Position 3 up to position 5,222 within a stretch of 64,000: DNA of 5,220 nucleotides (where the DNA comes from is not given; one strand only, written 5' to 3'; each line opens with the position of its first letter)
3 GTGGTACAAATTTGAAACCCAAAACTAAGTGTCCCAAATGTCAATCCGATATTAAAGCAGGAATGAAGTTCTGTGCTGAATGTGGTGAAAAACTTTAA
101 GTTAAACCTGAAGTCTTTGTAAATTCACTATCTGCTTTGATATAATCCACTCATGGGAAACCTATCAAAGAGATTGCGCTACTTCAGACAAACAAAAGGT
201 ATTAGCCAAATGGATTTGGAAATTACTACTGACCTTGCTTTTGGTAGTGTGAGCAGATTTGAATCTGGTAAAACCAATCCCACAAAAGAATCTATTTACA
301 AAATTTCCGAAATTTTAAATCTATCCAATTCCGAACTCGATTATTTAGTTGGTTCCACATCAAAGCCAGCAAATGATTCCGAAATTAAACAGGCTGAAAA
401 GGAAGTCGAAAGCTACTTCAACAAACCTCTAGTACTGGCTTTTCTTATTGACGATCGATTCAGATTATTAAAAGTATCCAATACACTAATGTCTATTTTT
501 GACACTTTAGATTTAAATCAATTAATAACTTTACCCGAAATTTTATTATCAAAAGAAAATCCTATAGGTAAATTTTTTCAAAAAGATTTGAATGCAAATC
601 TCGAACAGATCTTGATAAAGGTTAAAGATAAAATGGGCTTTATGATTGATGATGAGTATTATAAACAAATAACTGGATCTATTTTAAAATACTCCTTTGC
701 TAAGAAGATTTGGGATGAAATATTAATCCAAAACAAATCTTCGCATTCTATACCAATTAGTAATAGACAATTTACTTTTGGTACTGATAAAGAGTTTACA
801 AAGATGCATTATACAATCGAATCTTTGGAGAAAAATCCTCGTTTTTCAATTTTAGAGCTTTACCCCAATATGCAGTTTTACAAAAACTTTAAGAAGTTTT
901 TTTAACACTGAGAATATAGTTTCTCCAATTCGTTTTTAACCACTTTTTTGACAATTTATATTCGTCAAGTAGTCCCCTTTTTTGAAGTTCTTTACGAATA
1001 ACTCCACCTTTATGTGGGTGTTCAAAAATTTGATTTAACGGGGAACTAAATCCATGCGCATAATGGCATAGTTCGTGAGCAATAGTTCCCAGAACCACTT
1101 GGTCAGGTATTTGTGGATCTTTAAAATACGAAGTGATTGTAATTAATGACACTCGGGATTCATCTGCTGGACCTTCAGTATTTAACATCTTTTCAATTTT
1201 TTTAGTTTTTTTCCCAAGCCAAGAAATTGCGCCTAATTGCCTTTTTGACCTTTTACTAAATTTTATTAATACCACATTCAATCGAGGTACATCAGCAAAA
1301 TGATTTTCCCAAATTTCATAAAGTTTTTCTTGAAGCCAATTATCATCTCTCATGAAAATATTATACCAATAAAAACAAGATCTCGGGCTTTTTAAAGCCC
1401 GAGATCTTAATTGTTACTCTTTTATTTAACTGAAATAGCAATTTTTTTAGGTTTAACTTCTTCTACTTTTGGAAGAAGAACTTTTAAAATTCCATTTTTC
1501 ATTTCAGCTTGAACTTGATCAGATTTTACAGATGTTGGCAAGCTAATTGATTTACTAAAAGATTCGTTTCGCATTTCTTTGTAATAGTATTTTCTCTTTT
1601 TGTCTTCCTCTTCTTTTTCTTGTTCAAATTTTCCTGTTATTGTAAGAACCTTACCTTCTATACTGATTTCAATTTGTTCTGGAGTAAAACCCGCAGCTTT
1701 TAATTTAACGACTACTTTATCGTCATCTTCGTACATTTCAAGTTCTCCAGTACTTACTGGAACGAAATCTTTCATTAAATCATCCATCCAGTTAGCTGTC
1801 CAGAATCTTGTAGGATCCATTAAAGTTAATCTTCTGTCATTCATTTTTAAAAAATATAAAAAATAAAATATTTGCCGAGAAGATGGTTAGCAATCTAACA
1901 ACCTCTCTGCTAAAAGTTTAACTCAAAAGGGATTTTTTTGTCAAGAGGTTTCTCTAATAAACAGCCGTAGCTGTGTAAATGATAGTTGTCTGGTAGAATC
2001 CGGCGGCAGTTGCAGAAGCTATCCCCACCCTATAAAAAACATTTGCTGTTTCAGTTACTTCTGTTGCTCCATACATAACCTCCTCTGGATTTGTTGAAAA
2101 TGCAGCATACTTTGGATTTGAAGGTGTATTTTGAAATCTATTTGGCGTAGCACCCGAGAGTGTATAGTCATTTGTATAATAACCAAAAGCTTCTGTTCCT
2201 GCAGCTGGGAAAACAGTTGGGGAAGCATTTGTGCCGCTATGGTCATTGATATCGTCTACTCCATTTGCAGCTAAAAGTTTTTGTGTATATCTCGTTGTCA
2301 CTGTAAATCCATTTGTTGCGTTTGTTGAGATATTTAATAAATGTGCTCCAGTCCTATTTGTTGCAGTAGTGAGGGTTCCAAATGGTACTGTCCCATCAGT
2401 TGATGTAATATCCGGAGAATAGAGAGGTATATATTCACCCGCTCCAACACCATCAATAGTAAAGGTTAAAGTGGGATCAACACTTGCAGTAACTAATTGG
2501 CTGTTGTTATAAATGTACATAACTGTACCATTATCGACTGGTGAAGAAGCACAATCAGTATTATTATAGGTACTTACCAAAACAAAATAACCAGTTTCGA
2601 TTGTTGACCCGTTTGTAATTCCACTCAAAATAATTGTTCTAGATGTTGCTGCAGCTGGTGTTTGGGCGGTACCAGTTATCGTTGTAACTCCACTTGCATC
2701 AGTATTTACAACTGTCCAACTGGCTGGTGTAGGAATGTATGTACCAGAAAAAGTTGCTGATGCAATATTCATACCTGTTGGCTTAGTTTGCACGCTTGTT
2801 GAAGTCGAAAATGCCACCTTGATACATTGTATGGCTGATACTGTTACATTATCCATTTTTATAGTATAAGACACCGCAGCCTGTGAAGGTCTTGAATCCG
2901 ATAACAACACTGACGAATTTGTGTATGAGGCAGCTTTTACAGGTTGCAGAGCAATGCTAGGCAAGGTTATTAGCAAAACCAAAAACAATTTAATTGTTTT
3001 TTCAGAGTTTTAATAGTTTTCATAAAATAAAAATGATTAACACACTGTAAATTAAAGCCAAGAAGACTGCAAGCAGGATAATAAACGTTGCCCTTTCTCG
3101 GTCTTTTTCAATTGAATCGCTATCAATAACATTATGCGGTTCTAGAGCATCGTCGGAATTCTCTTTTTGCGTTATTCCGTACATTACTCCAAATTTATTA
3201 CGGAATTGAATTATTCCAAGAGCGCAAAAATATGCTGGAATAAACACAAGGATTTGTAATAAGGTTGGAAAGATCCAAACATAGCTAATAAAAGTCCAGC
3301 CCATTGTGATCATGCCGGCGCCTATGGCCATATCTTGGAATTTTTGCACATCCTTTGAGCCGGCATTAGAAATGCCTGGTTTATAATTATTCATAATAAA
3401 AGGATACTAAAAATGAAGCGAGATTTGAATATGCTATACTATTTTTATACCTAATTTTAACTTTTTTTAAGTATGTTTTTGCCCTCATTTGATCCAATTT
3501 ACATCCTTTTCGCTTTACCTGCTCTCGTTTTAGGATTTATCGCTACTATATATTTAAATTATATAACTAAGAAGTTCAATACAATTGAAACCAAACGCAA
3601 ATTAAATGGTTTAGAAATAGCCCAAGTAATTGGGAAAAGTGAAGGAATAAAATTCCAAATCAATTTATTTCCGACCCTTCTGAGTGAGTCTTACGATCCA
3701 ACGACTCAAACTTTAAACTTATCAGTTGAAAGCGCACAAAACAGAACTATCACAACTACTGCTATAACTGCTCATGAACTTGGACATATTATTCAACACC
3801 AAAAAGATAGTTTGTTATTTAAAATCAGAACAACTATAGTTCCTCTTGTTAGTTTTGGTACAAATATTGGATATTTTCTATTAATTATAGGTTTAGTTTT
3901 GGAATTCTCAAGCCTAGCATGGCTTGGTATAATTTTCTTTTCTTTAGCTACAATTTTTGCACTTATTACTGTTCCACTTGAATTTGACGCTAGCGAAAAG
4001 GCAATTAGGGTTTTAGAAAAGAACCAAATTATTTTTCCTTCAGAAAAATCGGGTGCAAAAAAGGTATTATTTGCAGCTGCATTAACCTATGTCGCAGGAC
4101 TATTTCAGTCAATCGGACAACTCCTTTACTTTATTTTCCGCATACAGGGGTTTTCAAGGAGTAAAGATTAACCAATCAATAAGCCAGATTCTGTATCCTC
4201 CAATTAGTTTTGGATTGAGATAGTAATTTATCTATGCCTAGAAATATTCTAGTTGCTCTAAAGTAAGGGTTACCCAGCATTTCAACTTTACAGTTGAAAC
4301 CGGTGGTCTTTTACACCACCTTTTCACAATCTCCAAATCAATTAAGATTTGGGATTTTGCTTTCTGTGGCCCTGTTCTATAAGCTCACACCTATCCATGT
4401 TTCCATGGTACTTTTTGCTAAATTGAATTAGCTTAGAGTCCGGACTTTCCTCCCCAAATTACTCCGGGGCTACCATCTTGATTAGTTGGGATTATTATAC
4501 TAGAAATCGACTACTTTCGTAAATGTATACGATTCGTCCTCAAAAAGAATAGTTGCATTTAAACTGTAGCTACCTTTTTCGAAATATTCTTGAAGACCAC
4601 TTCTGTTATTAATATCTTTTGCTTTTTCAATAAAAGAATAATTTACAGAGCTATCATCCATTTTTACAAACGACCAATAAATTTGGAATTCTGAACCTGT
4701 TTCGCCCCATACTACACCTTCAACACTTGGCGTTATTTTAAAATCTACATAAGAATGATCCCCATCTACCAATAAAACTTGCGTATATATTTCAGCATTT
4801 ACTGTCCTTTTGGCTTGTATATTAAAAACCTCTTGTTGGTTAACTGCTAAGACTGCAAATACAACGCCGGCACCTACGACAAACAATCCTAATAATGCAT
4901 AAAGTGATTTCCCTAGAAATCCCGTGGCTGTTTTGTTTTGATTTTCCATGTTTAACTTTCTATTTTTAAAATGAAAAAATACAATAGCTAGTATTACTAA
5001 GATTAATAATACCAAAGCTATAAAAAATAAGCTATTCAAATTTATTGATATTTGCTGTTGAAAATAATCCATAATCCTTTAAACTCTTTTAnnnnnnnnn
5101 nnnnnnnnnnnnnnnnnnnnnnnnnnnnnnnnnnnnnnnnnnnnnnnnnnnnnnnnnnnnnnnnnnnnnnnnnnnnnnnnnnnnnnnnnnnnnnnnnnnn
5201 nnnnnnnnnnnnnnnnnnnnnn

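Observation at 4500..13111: Seven-gene operon built around a VirB4-like ATPase, flanked by surface/membrane proteins and GreA: a candidate undescribed envelope apparatus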

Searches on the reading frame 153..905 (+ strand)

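Call 8: search_protein_families(library=pfam, proteins=[window:153-905:+], max_evalue=0.001)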
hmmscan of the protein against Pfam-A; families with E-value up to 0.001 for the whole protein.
window:153-905:+ (250 aa): 2 families
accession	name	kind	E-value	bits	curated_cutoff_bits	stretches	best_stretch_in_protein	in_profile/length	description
PF01381.28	HTH_3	-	5.3e-07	30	23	1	8-58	1-51/55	Helix-turn-helix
PF12844.13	HTH_19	-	0.00023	21.4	30.2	1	6-62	2-58/64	Helix-turn-helix domain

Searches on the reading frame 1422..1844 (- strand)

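Call 8: search_protein_families(library=pfam, proteins=[window:1422-1844:-], max_evalue=0.001)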
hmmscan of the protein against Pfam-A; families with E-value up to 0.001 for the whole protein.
window:1422-1844:- (140 aa): 2 families
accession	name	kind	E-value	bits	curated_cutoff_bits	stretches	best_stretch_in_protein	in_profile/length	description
PF00011.27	HSP20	-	4.3e-22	78.6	20.8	1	37-137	2-101/102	Hsp20/alpha crystallin family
PF17886.7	ArsA_HSP20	-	2.4e-07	30.6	22.5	1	41-122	1-61/63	HSP20-like domain found in ArsA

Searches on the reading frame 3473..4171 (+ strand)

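Call 8: search_protein_families(library=pfam, proteins=[window:3473-4171:+], max_evalue=0.001)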
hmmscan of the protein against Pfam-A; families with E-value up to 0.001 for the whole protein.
window:3473-4171:+ (232 aa): 1 family
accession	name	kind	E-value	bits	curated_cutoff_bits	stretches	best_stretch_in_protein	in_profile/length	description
PF04298.18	Zn_peptidase_2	-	3.4e-61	207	27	1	10-223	1-216/218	Putative neutral zinc metallopeptidase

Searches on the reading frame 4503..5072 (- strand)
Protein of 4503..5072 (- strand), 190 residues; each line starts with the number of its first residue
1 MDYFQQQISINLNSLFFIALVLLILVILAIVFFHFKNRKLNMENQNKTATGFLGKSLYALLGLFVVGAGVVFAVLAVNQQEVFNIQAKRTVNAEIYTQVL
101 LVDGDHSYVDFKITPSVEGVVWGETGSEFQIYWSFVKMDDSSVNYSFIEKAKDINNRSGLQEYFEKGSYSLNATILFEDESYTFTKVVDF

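Call 4: search_protein_families(library=pfam, proteins=[window:4503-5072:-], max_evalue=0.1)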
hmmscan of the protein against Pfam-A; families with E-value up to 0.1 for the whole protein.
window:4503-5072:- (190 aa): 5 families
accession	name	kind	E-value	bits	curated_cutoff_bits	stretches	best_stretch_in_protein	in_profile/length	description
PF17359.7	DUF5385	-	0.0017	18.5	25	1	13-49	2-38/217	Family of unknown function (DUF5385)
PF04276.17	DUF443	-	0.01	16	26.2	0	62-101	64-103/202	Protein of unknown function (DUF443)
PF05251.17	Ost5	-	0.027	15.2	27.4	1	9-77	6-69/73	Oligosaccharyltransferase subunit 5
PF13567.11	DUF4131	-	0.047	13.8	31.6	1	13-80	4-53/165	Domain of unknown function (DUF4131)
PF15330.11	SIT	-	0.099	13.6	27.6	0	15-43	4-32/114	SHP2-interacting transmembrane adaptor protein, SIT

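Call 39: search_protein_families(library=ncbifam, proteins=[window:4503-5072:-], max_evalue=0.1)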
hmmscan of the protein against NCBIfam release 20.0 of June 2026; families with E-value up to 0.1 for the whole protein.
window:4503-5072:- (190 aa): 3 families
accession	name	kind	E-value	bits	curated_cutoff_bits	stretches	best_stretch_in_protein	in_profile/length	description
TIGR02866.1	CoxB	equivalog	0.0017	17.9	147.7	1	6-99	7-96/202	cytochrome c oxidase subunit II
TIGR01432.1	QOXA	equivalog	0.026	13.8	240.95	1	6-81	29-104/227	cytochrome aa3 quinol oxidase subunit II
TIGR02209.1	ftsL_broad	equivalog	0.052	13.5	42.45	1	14-47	3-36/85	cell division protein FtsL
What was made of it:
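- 4500..5072 (-): TM190: a 190-aa protein with two TM helices, a K/R-rich connecting loop carrying an invariant GFLGK motif, and a C-terminal FN3/Ig-like 7-strand sandwich. It is a lineage-specific candidate T4SS accessory protein. No Pfam or NCBIfam family passes (calls 4, 39).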

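Call 40: find_homologous_proteins(query=window:4503-5072:-, max_evalue=0.001)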
Query window:4503-5072:- (190 aa): 5 proteins with E <= 0.001 among 550 candidates.
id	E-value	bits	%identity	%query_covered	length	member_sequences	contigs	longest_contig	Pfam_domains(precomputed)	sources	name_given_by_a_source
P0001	4.7e-113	393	96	100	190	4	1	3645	-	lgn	-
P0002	5.1e-99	347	83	100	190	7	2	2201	-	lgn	-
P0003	1.1e-57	213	59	74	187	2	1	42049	-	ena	-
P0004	7.9e-55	203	55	85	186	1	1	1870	-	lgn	-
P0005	1.1e-34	138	39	100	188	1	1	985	-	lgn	-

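Call 57: find_homologous_proteins(query=A2, max_evalue=0.001)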
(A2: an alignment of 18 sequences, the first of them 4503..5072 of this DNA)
Query A2 (18 sequences) (190 aa, profile of the alignment): 15 proteins with E <= 0.001 among 4294 candidates.
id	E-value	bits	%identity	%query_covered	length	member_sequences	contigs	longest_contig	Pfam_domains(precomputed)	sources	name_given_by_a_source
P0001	9.8e-61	223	96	100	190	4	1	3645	-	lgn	-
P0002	3.4e-60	221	83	100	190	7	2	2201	-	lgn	-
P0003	2.2e-50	189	59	74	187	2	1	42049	-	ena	-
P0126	1.2e-49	186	24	96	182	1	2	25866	-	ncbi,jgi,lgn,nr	ncbi:MAG: hypothetical protein PHS44_02535 [Candidatus Dojkabacteria bacterium]|jgi:energy-coupling 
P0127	3.1e-49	185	20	96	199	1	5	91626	-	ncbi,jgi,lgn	-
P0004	2.1e-47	179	55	85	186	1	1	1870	-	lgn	-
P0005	3.2e-44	169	39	100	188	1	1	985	-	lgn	-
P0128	8.3e-44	167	20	76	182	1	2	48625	-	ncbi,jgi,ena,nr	ncbi:MAG: hypothetical protein ABIE03_07915 [Patescibacteria group bacterium]|nr:hypothetical protei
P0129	1.3e-39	154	24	75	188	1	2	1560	-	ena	-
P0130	8.4e-39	151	30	86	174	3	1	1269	-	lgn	-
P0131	1.1e-38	151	28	88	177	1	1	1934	-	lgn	-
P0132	1.6e-35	140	21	88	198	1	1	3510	-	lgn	-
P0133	3.8e-35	139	29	73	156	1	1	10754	-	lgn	-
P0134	4.4e-34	136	22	99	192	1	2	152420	-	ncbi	-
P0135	1.6e-28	118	25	75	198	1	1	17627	-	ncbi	-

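Call 65: predict_structure(alignment_id=A6)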
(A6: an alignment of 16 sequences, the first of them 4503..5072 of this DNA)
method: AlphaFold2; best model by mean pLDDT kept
length: 190 residues; sequences in the alignment: 16
mean_pLDDT: 80.2   pTM: 0.51
mean pLDDT of the five models: 80.2, 80.1, 80.1, 77.4, 74.6
residues with pLDDT >= 90: 89; 70-90: 53; 50-70: 23; < 50: 25
segments of 3 or more residues with pLDDT < 50: 1-8, 44-51, 79-86
pLDDT, mean of each block of 10 residues (from residue 1): 45 77 88 68 47 65 81 65 55 93 95 94 92 94 91 94 95 93 92
secondary structure, 60 per line:
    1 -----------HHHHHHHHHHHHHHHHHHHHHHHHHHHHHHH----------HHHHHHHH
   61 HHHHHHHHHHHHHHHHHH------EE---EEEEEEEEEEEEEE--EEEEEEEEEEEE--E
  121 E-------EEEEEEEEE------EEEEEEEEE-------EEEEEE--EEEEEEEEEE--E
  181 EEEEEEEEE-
elements in order: H12-42 H53-78 E90-103 E106-117 E129-137 E144-152 E160-165 E168-177 E180-189
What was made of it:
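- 4500..5072 (-): The AlphaFold model has mean pLDDT 80, above 90 for aa 88-190 (call 65).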

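Call 103: search_protein_representatives(alignment_id=A6)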
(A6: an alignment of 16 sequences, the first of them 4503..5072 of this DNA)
Query: 16 sequences, 192 profile positions. Proteins with E-value up to 0.001 (for the whole library): 195; up to 1e-10: 170; up to 1e-30: 60. The best 150 are listed.
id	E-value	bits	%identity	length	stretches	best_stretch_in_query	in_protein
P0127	7.5e-62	224.8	-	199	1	2-192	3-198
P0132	8.9e-60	218.1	-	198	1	1-192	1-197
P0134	4.3e-54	199.5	-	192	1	2-192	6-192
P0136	4.0e-53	196.3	-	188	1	1-192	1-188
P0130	1.0e-52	195.0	-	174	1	15-192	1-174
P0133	1.5e-50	188.0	-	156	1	40-191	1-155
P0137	1.9e-49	184.4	-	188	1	1-192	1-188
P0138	1.2e-46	175.2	-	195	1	1-191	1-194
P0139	1.3e-45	171.9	-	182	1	11-191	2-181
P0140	1.3e-45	171.9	-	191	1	1-192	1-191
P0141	6.8e-45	169.5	-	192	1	1-191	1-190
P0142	1.3e-43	165.3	-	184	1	1-189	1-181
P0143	3.2e-42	160.8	-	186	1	1-192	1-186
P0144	1.8e-41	158.4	-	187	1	1-192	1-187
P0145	2.1e-41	158.1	-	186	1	1-189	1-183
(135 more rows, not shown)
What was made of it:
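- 4500..5072 (-): The family has 195 cluster representatives, all ~175-199 aa (call 103).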
